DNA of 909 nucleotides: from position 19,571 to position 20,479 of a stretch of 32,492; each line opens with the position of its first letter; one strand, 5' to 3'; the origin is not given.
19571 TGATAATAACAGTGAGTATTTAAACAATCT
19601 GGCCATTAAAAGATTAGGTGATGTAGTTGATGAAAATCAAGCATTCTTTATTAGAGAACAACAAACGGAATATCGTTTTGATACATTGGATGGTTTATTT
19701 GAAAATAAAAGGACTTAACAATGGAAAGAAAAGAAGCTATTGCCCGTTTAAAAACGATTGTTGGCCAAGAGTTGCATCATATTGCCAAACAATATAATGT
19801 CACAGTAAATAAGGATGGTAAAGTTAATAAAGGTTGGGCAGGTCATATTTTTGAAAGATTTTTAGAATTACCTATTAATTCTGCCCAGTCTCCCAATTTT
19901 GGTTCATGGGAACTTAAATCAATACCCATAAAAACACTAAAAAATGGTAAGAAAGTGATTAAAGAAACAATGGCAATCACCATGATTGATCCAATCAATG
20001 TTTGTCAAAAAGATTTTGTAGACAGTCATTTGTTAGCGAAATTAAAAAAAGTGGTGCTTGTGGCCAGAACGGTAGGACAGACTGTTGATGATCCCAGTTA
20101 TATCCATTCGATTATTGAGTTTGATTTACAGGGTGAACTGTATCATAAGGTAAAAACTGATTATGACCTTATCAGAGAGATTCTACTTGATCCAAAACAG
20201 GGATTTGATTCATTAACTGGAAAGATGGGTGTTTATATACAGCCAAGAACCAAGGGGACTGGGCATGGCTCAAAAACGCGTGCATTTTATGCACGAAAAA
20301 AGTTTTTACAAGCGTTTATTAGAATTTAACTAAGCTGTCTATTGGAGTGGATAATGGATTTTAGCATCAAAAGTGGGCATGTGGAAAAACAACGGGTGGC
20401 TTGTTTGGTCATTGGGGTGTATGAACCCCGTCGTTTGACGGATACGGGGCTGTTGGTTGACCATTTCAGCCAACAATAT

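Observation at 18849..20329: AT-rich two-gene cassette between pcnB and pepA: beta-class DPPY methyltransferase plus a single-domain MutH/Sau3AI-family endonuclease (putative GATC R-M system with a nickase-sized nuclease)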

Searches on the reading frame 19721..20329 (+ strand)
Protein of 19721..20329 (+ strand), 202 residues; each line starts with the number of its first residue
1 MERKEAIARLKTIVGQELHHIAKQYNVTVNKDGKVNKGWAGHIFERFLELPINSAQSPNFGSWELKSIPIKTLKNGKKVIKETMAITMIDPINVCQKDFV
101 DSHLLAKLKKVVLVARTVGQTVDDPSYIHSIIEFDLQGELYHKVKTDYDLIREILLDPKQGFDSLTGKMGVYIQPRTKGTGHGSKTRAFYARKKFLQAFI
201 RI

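Call 3: search_protein_families(library=pfam, proteins=[window:19721-20329:+], max_evalue=0.01)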
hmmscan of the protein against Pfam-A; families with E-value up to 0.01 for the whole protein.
window:19721-20329:+ (202 aa): 2 families
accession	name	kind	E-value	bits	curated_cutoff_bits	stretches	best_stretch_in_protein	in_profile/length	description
PF02976.21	MutH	-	6.3e-13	48.9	23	1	49-116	2-71/103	DNA mismatch repair enzyme MutH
PF15515.12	MvaI_BcnI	-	6e-06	26.9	25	1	18-72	4-55/227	MvaI/BcnI restriction endonuclease family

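Call 4: search_protein_families(library=ncbifam, proteins=[window:19721-20329:+], max_evalue=0.01)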
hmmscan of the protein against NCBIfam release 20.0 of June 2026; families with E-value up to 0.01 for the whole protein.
window:19721-20329:+ (202 aa): 3 families
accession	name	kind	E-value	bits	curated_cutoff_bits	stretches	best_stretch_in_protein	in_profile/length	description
NF040973.1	restrict_Sau3AI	equivalog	9.2e-18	64.4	300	1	4-188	4-190/475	Sau3AI family type II restriction endonuclease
NF003458.0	PRK05070.1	equivalog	9.5e-15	54.3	243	1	3-192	9-195/223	DNA mismatch repair endonuclease MutH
TIGR02248.1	mutH_TIGR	equivalog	2.9e-10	39.7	229.9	1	4-184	6-183/217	DNA mismatch repair endonuclease MutH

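Call 5: search_solved_structures(query=window:19721-20329:+, max_evalue=1, show_alignments=3)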
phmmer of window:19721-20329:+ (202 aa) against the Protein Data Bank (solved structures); distinct sequences matched with E-value up to 1: 4.
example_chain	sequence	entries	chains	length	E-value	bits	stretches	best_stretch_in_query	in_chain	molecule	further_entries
4pxg_A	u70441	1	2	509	1.9e-07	34.1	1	34-191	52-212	Type-2 restriction enzyme Sau3AI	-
2aoq_A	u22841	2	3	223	1.8e-05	27.7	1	6-188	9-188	DNA mismatch repair protein mutH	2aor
2azo_A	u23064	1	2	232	0.0011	21.9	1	5-194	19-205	MUTH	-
1azo_A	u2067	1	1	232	0.0012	21.7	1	5-194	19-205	MUTH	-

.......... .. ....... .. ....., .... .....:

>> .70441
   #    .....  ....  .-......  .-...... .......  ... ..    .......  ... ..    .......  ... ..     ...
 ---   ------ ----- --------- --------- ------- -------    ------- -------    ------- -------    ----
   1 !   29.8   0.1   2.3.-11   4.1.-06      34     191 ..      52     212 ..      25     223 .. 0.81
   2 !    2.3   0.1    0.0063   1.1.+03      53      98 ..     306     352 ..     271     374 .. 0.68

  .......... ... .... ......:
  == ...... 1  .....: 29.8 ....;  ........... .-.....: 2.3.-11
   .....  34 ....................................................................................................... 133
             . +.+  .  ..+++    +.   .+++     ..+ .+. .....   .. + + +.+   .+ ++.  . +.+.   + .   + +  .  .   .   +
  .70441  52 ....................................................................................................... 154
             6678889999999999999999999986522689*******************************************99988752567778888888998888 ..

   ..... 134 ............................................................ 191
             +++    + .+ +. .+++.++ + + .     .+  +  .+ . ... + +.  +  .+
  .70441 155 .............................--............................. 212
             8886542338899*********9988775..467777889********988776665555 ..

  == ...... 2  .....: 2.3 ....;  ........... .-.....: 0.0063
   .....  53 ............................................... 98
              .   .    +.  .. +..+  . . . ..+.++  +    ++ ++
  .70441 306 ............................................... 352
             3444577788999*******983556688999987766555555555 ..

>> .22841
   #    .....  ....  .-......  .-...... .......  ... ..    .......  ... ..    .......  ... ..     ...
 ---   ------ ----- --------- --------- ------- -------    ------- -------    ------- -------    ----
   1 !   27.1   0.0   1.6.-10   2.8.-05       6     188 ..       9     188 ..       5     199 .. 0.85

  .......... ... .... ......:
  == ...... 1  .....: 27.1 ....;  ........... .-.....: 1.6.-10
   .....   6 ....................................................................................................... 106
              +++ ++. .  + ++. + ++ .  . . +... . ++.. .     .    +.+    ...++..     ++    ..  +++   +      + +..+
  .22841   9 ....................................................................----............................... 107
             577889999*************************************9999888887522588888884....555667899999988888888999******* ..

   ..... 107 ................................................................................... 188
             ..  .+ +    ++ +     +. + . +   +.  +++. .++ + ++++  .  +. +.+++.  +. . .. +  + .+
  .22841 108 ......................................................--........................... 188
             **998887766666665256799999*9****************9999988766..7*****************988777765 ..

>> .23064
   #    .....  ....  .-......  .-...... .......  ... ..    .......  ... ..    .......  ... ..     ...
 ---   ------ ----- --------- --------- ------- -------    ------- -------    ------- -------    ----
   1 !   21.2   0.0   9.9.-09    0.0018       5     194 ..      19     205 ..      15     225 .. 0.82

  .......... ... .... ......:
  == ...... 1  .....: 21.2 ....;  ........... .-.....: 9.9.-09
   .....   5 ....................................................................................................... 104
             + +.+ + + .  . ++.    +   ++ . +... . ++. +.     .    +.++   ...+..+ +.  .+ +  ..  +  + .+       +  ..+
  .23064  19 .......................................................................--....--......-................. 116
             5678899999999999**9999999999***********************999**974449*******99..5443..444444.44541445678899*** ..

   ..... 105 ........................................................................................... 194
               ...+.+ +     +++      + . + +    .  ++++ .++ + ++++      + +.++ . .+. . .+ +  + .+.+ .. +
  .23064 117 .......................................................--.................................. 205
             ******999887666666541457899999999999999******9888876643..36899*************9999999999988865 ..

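Call 6: find_homologous_proteins(query=window:19721-20329:+)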
Query window:19721-20329:+ (202 aa): 3635 proteins with E <= 0.001 among 3749 candidates; the best 120 are listed.
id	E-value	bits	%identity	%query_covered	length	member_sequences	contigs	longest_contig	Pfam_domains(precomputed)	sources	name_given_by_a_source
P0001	1.3e-129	447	100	100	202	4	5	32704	PF02976.22,PF15515.13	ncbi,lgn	-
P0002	3.2e-102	358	76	100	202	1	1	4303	PF02976.22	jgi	-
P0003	4.8e-102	358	75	100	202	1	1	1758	PF02976.22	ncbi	-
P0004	1.2e-101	356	75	100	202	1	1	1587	PF02976.22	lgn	-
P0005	9.9e-101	353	75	100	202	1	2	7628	PF02976.22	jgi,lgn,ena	-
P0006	1.5e-100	353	74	100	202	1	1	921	PF02976.22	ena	-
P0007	2.4e-100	352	73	100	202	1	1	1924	PF02976.22,PF15515.13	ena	-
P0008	4.0e-100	351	74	100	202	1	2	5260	PF02976.22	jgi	jgi:DNA mismatch repair protein MutH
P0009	4.5e-100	351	76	100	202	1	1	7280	PF02976.22,PF15515.13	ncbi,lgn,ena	-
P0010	7.3e-100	350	74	100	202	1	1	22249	PF02976.22,PF15515.13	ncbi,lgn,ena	-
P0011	7.6e-100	350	74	100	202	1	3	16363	PF02976.22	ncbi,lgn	-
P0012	8.9e-100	350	75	100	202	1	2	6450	PF02976.22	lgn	-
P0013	1.3e-99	350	74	100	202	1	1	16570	PF02976.22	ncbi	-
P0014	1.6e-99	349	75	100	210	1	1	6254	PF02976.22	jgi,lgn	-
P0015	1.7e-99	349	75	100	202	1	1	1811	PF02976.22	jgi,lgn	jgi:DNA mismatch repair protein MutH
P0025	4.0e-98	345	74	100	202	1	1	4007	PF02976.22,PF15515.13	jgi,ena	-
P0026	4.3e-98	345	72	100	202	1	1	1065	PF02976.22,PF15515.13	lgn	-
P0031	2.3e-97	342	72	100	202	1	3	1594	PF02976.22,PF15515.13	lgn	-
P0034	6.0e-97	341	72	100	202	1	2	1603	PF02976.22,PF15515.13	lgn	-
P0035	6.3e-97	341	73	100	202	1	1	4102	PF02976.22,PF15515.13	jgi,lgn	jgi:DNA mismatch repair protein MutH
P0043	2.3e-96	339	70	100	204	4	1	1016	PF02976.22,PF15515.13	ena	-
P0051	7.5e-96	337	72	100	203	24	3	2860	PF02976.22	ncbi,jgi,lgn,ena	jgi:DNA mismatch repair protein MutH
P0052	7.5e-96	337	74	99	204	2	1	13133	PF02976.22,PF15515.13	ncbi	-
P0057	8.1e-96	337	71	100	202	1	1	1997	PF02976.22,PF15515.13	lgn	-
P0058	9.0e-96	337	71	100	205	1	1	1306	PF02976.22,PF15515.13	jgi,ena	-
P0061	1.1e-95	337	71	100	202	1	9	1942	PF02976.22,PF15515.13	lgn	-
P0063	1.4e-95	336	70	100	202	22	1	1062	PF02976.22,PF15515.13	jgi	-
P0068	2.2e-95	336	70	100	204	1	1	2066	PF02976.22,PF15515.13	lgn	-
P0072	2.9e-95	335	71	100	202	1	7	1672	PF02976.22,PF15515.13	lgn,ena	-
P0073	3.0e-95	335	71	100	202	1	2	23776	PF02976.22,PF15515.13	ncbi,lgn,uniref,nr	ncbi:DNA mismatch repair protein MutH [Bathymodiolus platifrons methanotrophic gill symbiont]|uniref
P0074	3.1e-95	335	70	100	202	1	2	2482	PF02976.22,PF15515.13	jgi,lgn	jgi:DNA mismatch repair protein MutH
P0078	3.9e-95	335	71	100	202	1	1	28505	PF02976.22,PF15515.13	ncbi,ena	-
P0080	4.1e-95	335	70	100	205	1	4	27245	PF02976.22,PF15515.13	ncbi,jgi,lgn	-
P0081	4.6e-95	335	73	100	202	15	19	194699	PF02976.22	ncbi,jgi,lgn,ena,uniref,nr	ncbi:hypothetical protein [uncultured Gammaproteobacteria bacterium]|jgi:DNA mismatch repair protein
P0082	5.2e-95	335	70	100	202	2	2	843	PF02976.22,PF15515.13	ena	-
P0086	5.7e-95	334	69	100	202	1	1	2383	PF02976.22,PF15515.13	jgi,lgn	-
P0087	5.8e-95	334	71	100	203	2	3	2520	PF02976.22,PF15515.13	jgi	jgi:DNA mismatch repair protein MutH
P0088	6.8e-95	334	72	100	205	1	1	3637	PF02976.22,PF15515.13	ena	-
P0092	7.5e-95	334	71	100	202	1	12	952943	PF02976.22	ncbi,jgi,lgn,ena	ncbi:MAG: MutH/Sau3AI family endonuclease [Sedimentisphaerales bacterium]|jgi:DNA mismatch repair pr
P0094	9.2e-95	334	70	100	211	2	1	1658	PF02976.22,PF15515.13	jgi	-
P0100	1.1e-94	334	70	100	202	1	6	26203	PF02976.22,PF15515.13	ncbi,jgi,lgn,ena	-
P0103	1.5e-94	333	69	100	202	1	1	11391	PF02976.22,PF15515.13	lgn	-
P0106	2.8e-94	332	70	100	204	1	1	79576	PF02976.22,PF15515.13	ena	-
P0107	2.9e-94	332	69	100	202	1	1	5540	PF02976.22,PF15515.13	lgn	-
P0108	3.5e-94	332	69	100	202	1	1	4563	PF02976.22,PF15515.13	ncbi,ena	-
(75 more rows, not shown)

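Call 7: search_protein_families(library=padloc, proteins=[window:19721-20329:+], max_evalue=0.01)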
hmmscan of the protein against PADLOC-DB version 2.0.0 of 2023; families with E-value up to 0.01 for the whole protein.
window:19721-20329:+ (202 aa): 1 family
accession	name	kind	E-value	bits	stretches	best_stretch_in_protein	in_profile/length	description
PDLC03553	REase_II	-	7.7e-14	49.3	1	35-187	62-219/527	Type II restriction enzyme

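Call 9: find_encoding_contigs(protein=window:19721-20329:+, flank=10000, max_places=6)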
Protein window:19721-20329:+ (202 aa): 7 contigs read that carry it; 6 places shown.
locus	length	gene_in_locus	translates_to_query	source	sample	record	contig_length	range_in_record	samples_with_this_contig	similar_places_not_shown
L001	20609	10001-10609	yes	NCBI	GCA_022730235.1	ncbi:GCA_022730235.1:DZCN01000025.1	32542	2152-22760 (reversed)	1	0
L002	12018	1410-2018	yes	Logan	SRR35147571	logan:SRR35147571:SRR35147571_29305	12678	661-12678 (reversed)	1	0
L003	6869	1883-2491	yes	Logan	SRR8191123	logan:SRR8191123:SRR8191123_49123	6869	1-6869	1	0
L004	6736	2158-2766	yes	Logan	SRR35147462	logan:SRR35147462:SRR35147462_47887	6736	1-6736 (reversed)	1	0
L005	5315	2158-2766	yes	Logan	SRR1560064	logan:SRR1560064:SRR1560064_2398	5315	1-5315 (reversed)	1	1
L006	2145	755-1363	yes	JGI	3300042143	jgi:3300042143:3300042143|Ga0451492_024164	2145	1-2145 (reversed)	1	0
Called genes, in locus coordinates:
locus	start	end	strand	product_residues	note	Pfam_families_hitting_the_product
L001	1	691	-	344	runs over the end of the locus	PF01757:Acyl_transf_3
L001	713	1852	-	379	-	PF01208:URO-D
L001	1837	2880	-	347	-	PF02568:ThiI, PF03054:tRNA_Me_trans, PF18297:NFACT-R_2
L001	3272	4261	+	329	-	PF02685:Glucokinase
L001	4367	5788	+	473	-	PF00483:NTP_transferase, PF22640:ManC_GMP_beta-helix, PF01050:MannoseP_isomer, PF07883:Cupin_2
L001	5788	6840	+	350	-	PF00528:BPD_transp_1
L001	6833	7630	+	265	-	PF01925:TauE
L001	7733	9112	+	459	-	PF01743:PolyA_pol, PF12627:PolyA_pol_RNAbd, PF12626:PolyA_pol_arg_C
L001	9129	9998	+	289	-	PF03602:Cons_hypoth95 (faint), PF01555:N6_N4_Mtase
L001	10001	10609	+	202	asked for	PF15515:MvaI_BcnI (faint), PF02976:MutH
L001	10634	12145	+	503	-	PF02789:Peptidase_M17_N, PF00883:Peptidase_M17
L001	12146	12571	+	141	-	PF04364:DNA_pol3_chi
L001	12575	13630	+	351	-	PF01073:3Beta_HSD, PF01370:Epimerase, PF02719:Polysacc_synt_2, PF04321:RmlD_sub_bind, PF07993:NAD_binding_4, PF16363:GDP_Man_Dehyd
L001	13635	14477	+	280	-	PF00149:Metallophos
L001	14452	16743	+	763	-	PF13091:PLDc_2 (weak)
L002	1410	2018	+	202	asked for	PF15515:MvaI_BcnI (faint), PF02976:MutH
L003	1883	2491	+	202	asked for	PF15515:MvaI_BcnI (faint), PF02976:MutH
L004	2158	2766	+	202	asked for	PF15515:MvaI_BcnI (faint), PF02976:MutH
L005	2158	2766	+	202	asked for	PF15515:MvaI_BcnI (faint), PF02976:MutH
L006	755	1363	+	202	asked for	PF15515:MvaI_BcnI (faint), PF02976:MutH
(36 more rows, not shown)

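Call 13: find_encoding_contigs(protein=P0092, flank=6000, max_places=5)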
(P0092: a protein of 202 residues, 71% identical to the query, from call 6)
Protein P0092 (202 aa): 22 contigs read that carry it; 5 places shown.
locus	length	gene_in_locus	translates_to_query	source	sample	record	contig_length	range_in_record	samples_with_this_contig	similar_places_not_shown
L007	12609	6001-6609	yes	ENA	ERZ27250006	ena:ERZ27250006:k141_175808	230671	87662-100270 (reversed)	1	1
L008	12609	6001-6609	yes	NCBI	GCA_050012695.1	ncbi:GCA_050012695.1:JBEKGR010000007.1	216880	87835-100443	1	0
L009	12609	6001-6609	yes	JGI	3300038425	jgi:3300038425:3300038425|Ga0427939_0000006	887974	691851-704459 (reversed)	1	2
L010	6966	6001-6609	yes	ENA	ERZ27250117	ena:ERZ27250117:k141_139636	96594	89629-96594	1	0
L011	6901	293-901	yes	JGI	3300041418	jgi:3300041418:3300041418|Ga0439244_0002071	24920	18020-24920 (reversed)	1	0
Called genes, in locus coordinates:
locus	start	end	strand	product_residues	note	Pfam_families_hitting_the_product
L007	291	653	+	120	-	PF01740:STAS, PF13466:STAS_2 (weak)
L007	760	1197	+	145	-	PF13581:HATPase_c_2, PF02518:HATPase_c (weak)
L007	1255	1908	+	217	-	PF01510:Amidase_2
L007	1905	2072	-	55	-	-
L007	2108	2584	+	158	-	-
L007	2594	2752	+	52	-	-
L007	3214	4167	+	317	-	PF02195:ParB_N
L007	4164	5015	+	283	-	-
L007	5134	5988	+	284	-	PF01555:N6_N4_Mtase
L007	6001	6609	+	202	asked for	PF02976:MutH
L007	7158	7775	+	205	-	PF13392:HNH_3, PF00847:AP2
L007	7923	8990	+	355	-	-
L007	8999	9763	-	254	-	PF00881:Nitroreductase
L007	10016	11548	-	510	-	PF00324:AA_permease, PF13520:AA_permease_2, PF13906:AA_permease_C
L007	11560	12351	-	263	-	PF04909:Amidohydro_2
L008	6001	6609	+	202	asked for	PF02976:MutH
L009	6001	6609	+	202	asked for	PF02976:MutH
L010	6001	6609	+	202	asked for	PF02976:MutH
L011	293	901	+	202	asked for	PF02976:MutH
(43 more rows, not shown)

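Call 14: find_encoding_contigs(protein=P0081, flank=6000, max_places=5)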
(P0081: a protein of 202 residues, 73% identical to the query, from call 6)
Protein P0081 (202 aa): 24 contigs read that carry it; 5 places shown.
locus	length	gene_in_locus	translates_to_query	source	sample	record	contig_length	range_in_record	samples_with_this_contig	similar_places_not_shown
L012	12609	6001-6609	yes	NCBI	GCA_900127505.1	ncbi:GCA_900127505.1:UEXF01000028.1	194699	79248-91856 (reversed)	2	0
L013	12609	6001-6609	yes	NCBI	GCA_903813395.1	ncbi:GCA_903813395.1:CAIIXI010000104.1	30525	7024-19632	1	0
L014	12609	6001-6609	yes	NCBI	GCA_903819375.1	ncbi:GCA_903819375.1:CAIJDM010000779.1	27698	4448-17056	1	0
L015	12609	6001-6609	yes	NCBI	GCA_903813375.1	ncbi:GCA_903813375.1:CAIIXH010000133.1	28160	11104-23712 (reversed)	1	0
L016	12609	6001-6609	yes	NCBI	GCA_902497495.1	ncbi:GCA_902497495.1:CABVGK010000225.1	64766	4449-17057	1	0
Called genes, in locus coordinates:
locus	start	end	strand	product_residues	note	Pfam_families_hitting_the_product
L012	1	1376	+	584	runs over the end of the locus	PF01336:tRNA_anti-codon, PF00152:tRNA-synt_2, PF02938:GAD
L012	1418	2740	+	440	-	PF02463:SMC_N (faint), PF13175:AAA_15, PF13304:AAA_21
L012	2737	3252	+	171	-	-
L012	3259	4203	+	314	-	PF02445:NadA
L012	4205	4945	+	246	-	PF20772:TACO1_YebC_N, PF01709:Transcrip_reg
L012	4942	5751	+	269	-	PF01555:N6_N4_Mtase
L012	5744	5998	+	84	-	-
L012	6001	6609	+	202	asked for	PF02976:MutH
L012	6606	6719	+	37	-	-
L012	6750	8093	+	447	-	PF13576:Pentapeptide_3 (faint), PF13599:Pentapeptide_4 (faint), PF00805:Pentapeptide (weak)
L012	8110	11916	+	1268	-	PF18076:FGAR-AT_N, PF18072:FGAR-AT_linker, PF02769:AIRS_C, PF22689:FGAR-AT_PurM_N-like, PF02769:AIRS_C, PF13507:GATase_5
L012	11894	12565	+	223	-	PF01863:YgjP-like, PF08325:WLM (weak)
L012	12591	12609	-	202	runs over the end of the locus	PF01545:Cation_efflux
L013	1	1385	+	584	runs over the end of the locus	PF01336:tRNA_anti-codon, PF00152:tRNA-synt_2, PF02938:GAD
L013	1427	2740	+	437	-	PF02463:SMC_N (faint), PF13175:AAA_15, PF13304:AAA_21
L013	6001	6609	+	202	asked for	PF02976:MutH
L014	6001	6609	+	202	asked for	PF02976:MutH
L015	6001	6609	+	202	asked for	PF02976:MutH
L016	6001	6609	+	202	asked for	PF02976:MutH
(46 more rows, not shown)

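Call 21: predict_structure(protein=window:19721-20329:+)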
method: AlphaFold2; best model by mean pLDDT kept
length: 202 residues; sequences in the alignment: 1
mean_pLDDT: 35.4   pTM: 0.26
mean pLDDT of the five models: 35.4, 34.9, 31.1, 30.4, 29.4
residues with pLDDT >= 90: 0; 70-90: 0; 50-70: 1; < 50: 201
segments of 3 or more residues with pLDDT < 50: 1-112, 114-202
pLDDT, mean of each block of 10 residues (from residue 1): 41 43 36 35 33 27 30 29 31 30 38 43 43 40 42 38 42 35 27 27 24
secondary structure, 60 per line:
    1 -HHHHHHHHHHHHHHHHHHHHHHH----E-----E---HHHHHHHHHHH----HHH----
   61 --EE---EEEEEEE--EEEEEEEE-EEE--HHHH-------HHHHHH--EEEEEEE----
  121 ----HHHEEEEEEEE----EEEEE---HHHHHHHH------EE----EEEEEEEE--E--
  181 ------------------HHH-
elements in order: H2-24 H39-49 E68-74 E77-84 E86-88 H91-94 H102-107 E110-116 E128-135 E140-144 H148-155 E168-175
